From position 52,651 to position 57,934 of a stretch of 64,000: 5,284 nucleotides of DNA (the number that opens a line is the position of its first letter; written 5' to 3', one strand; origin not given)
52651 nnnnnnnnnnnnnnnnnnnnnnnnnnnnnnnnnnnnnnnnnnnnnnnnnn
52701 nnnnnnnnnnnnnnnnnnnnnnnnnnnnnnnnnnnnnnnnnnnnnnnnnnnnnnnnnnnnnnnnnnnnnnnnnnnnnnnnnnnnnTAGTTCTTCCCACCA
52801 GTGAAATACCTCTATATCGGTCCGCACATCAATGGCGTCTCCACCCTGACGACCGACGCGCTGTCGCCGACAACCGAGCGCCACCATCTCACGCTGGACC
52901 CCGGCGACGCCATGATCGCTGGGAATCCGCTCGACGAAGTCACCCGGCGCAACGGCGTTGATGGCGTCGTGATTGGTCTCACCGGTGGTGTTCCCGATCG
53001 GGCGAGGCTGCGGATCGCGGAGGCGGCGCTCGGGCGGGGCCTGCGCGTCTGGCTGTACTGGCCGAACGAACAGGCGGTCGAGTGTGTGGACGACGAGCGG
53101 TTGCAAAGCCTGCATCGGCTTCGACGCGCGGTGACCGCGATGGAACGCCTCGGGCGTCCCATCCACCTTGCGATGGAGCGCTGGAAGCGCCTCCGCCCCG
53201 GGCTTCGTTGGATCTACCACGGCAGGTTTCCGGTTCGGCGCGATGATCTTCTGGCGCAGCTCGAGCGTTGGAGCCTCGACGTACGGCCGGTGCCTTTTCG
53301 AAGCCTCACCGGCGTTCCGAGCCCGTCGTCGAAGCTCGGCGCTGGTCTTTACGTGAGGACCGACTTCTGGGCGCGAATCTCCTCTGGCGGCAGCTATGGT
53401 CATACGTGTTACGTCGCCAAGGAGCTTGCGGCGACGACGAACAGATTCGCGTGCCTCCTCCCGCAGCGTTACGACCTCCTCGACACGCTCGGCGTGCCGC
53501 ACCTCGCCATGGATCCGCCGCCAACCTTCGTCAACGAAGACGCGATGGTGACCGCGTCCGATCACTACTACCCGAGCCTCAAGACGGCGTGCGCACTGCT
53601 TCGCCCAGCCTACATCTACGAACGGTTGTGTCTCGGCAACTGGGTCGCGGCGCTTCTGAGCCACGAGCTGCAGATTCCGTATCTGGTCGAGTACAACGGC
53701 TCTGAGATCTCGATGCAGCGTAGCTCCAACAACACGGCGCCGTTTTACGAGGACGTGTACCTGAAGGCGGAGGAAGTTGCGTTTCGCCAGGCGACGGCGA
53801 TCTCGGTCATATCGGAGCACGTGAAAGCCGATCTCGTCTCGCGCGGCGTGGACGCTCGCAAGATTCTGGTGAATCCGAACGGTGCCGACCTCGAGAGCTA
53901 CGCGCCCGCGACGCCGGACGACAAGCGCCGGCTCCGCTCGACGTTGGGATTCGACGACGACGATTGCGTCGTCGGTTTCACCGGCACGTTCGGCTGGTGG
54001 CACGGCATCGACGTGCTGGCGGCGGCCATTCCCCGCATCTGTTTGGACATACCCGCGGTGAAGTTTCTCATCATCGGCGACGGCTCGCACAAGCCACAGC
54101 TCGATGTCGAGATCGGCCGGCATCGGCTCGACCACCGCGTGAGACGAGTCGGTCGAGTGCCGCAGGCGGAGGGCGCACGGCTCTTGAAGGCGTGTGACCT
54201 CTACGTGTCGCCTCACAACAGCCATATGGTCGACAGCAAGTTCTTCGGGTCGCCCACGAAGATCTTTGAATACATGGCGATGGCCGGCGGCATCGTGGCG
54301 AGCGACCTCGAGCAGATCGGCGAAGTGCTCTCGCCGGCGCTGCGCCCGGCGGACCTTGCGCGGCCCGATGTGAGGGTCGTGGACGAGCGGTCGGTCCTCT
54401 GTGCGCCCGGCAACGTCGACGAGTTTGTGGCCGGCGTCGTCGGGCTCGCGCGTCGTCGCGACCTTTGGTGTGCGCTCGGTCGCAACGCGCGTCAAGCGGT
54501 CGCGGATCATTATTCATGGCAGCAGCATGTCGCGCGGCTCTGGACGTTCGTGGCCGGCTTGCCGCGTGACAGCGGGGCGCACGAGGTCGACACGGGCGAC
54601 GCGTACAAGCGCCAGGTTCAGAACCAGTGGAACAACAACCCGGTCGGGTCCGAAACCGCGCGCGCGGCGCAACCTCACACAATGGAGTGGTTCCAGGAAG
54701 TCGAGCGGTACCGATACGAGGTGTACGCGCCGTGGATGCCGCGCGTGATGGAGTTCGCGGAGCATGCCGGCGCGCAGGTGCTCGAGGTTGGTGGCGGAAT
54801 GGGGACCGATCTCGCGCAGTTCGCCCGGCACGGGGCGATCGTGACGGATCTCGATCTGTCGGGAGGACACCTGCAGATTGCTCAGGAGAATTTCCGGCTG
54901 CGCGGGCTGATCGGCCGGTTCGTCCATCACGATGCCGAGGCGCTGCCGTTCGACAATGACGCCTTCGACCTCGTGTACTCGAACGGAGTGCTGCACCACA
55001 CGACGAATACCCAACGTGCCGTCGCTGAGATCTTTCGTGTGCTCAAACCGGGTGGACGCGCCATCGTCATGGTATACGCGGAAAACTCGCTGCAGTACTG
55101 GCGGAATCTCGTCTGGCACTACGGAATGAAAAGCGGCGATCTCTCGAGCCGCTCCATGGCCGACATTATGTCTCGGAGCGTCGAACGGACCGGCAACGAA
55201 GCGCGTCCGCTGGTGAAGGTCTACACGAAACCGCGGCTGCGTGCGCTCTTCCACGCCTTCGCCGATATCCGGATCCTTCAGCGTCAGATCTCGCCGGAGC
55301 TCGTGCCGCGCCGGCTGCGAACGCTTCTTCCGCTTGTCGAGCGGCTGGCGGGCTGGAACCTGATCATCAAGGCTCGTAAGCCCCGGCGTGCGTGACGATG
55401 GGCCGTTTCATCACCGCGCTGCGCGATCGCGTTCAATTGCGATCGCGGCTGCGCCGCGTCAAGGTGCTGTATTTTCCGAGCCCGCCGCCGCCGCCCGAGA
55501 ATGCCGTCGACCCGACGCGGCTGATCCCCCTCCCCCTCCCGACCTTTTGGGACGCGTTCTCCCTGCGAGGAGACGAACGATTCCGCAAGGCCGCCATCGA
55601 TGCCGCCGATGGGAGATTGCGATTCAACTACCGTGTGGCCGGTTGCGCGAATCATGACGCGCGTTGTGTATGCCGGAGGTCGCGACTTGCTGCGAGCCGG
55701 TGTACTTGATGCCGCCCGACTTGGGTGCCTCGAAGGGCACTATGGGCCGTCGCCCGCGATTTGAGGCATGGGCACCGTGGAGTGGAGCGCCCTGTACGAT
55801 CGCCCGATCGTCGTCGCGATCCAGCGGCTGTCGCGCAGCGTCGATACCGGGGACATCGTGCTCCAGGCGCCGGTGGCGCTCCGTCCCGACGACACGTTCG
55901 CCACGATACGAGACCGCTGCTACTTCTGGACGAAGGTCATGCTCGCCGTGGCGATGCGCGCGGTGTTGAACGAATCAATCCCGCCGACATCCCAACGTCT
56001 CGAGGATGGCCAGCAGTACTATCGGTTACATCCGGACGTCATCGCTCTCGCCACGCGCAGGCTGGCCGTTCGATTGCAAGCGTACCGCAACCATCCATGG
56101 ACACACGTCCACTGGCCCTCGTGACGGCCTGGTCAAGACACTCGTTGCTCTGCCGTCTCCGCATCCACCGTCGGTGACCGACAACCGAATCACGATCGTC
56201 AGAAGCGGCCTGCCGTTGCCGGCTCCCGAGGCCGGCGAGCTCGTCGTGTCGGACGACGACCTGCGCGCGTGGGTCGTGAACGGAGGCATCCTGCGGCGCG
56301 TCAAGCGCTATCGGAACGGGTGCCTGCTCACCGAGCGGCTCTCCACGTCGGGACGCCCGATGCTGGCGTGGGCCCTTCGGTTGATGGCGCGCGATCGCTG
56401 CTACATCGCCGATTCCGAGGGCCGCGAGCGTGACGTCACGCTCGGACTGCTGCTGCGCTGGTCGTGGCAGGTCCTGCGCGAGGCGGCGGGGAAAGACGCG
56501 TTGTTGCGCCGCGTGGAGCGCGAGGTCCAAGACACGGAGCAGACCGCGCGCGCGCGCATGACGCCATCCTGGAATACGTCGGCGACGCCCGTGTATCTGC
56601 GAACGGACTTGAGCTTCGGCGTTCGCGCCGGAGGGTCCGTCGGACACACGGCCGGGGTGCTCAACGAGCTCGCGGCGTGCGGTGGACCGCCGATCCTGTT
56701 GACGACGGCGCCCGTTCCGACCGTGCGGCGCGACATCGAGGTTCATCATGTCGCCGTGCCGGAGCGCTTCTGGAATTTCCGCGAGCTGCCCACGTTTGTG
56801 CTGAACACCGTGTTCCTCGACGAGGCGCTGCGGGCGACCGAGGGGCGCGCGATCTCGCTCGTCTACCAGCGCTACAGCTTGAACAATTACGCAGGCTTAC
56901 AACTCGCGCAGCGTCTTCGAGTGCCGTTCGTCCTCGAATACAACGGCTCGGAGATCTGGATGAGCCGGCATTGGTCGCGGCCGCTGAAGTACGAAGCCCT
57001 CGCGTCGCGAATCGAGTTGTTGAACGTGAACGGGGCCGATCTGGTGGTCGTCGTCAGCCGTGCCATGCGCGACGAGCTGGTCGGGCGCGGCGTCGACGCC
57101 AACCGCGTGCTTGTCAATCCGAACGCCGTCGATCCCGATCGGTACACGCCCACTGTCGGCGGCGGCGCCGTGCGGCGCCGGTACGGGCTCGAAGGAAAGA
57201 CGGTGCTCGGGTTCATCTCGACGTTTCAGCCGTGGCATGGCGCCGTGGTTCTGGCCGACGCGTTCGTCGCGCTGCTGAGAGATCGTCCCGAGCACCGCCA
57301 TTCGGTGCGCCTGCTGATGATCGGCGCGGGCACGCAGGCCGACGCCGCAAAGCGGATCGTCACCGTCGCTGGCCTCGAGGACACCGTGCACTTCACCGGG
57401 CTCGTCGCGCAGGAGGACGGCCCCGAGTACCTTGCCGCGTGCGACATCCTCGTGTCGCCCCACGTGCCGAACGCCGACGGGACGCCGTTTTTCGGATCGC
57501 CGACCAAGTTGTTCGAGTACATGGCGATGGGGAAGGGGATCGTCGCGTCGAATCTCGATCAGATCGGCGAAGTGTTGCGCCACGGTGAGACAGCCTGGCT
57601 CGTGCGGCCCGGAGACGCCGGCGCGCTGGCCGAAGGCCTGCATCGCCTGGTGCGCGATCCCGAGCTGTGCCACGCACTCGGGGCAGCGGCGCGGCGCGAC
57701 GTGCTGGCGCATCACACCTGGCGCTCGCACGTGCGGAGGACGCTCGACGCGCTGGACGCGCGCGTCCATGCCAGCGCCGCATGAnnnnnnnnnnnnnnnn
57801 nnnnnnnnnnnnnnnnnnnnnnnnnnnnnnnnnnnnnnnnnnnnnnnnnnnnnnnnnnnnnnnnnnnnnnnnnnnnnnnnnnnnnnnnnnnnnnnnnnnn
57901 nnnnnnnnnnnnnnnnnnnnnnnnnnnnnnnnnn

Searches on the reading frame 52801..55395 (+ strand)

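Call 72: search_protein_families(library=pfam, proteins=[window:52801-55395:+], max_evalue=0.00001)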
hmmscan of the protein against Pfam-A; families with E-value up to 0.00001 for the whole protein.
window:52801-55395:+ (864 aa): 11 families
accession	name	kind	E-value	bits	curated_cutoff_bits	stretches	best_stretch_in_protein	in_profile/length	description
PF08241.18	Methyltransf_11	-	1.7e-23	83.5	21.2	1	661-755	1-94/95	Methyltransferase domain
PF13649.12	Methyltransf_25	-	4.5e-21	75.8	27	1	660-752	1-97/97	Methyltransferase domain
PF13692.12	Glyco_trans_1_4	-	5.9e-17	62.7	27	1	390-549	3-139/142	Glycosyl transferases group 1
PF13847.12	Methyltransf_31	-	4.8e-15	55.9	27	1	655-757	2-110/145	Methyltransferase domain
PF08242.18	Methyltransf_12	-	6.1e-14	53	30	1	661-753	1-97/98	Methyltransferase domain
PF13489.12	Methyltransf_23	-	1.9e-13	50.9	27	1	639-781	3-141/164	Methyltransferase domain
PF01209.24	Ubie_methyltran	-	7e-13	48.9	20.1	1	646-764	36-159/233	ubiE/COQ5 methyltransferase family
PF00534.26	Glycos_transf_1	-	1.9e-12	47.5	26.4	1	375-513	2-134/172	Glycosyl transferases group 1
PF13579.12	Glyco_trans_4_4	-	8.7e-08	33.1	29.7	1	229-361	37-158/158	Glycosyl transferase 4-like domain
PF13439.12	Glyco_transf_4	-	9.4e-08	32.7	28.5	1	201-365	7-169/170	Glycosyltransferase Family 4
PF13524.12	Glyco_trans_1_2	-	9.2e-07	29.3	25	1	418-580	13-142/144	Glycosyl transferase-like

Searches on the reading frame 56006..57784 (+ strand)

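Call 72: search_protein_families(library=pfam, proteins=[window:56006-57784:+], max_evalue=0.00001)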
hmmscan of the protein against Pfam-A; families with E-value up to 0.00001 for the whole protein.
window:56006-57784:+ (592 aa): 5 families
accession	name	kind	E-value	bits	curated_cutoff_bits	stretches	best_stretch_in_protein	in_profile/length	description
PF13692.12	Glyco_trans_1_4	-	2.4e-28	99.6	27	1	399-551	2-142/142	Glycosyl transferases group 1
PF00534.26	Glycos_transf_1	-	4.3e-24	85.4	26.4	1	394-564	10-171/172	Glycosyl transferases group 1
PF13579.12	Glyco_trans_4_4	-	2.3e-14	54.4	29.7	1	209-373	1-157/158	Glycosyl transferase 4-like domain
PF13439.12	Glyco_transf_4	-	4.7e-14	53.2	28.5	1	209-379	2-170/170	Glycosyltransferase Family 4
PF13524.12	Glyco_trans_1_2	-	1.9e-11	44.5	25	1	452-580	17-143/144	Glycosyl transferase-like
